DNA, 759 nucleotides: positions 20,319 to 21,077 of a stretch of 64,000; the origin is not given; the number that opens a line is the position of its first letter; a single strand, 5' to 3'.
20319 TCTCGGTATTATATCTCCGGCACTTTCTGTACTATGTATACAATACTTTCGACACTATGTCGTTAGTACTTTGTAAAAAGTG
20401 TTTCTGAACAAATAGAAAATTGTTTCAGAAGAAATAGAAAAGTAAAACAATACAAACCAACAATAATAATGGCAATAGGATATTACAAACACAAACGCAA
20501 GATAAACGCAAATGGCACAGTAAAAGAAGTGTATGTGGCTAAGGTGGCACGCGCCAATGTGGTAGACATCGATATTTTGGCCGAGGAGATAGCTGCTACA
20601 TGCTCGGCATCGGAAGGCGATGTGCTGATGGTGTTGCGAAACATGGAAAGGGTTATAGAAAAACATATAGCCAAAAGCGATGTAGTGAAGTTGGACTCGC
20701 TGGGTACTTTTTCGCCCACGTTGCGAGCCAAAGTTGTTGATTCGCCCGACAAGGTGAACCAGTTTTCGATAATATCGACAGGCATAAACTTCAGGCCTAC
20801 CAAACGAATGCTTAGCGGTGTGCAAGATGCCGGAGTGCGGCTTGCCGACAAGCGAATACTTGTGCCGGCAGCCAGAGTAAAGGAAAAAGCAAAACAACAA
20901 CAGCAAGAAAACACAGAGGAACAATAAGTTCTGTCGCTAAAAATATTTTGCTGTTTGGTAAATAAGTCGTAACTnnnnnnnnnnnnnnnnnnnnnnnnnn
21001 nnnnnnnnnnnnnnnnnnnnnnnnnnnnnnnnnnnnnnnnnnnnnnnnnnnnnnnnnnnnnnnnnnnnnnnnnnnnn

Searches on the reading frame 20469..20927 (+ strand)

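Call 102: search_protein_families(library=pfam, proteins=[window:20469-20927:+], max_evalue=0.01)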
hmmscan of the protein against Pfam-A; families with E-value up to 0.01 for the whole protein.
window:20469-20927:+ (152 aa): 2 families
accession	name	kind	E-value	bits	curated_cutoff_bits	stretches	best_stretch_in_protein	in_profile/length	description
PF18291.6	HU-HIG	-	3.5e-22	79.2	26.2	1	1-120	1-120/125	HU domain fused to wHTH, Ig, or Glycine-rich motif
PF00216.26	Bac_DNA_binding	-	5.2e-05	23.8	22.4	1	37-88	6-57/90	Bacterial DNA-binding protein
